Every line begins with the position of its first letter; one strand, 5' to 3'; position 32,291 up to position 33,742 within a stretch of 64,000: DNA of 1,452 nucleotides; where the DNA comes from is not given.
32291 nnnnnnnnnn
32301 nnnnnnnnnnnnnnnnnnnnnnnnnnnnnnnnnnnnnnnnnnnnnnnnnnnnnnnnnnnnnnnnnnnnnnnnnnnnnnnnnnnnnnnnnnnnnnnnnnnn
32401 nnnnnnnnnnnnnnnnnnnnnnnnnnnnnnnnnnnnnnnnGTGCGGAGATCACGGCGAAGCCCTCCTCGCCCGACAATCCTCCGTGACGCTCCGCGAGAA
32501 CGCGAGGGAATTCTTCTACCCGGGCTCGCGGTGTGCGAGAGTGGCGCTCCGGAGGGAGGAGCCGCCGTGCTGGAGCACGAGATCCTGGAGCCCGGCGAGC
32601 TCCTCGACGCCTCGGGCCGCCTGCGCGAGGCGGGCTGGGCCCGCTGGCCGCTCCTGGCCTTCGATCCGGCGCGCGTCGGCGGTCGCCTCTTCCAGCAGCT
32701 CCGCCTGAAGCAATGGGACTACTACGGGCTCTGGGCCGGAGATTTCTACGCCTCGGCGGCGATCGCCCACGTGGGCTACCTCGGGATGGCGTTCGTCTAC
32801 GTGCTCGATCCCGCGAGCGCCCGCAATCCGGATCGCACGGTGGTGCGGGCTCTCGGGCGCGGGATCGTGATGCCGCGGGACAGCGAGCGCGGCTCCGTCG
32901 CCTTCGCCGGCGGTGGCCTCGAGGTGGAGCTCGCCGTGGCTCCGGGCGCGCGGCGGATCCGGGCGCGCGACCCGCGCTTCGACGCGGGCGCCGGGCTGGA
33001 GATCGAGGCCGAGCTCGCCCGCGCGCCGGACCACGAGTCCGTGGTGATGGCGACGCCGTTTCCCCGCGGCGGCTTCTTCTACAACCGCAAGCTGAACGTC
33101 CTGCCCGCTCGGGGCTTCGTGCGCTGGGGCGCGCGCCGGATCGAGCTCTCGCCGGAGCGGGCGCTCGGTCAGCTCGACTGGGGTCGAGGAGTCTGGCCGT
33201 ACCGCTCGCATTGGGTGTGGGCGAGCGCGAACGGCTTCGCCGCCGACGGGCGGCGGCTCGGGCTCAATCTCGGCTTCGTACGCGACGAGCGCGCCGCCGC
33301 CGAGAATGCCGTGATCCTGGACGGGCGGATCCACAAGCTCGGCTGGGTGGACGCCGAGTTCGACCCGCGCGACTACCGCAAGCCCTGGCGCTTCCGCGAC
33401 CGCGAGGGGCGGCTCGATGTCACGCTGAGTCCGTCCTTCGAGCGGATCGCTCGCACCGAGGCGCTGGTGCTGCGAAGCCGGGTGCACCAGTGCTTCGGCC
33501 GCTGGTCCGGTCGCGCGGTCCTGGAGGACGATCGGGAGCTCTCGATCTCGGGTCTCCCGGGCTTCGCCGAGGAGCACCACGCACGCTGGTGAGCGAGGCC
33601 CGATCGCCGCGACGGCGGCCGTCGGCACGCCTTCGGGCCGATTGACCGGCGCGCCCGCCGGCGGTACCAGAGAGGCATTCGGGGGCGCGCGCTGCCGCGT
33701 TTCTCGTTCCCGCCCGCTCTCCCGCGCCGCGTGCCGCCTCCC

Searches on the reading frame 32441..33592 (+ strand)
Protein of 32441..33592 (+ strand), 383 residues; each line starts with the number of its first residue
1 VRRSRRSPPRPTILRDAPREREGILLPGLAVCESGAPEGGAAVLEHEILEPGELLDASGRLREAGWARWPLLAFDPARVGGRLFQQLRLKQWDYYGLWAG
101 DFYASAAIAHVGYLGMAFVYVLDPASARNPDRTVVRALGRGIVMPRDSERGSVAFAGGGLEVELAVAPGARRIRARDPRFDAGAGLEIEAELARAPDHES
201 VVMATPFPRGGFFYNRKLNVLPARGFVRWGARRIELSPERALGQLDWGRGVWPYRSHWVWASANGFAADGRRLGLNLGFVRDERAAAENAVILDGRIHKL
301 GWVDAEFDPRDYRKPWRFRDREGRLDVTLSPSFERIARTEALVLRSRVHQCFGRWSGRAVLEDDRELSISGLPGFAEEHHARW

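Call 67: search_protein_families(library=pfam, proteins=[window:32441-33592:+], max_evalue=0.00001)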
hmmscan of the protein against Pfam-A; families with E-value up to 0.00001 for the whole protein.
window:32441-33592:+ (383 aa): 1 family
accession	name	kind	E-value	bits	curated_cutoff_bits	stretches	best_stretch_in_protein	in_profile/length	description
PF10974.15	DUF2804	-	1.2e-103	347.3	26.9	1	45-383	1-339/339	Domain of unknown function (DUF2804)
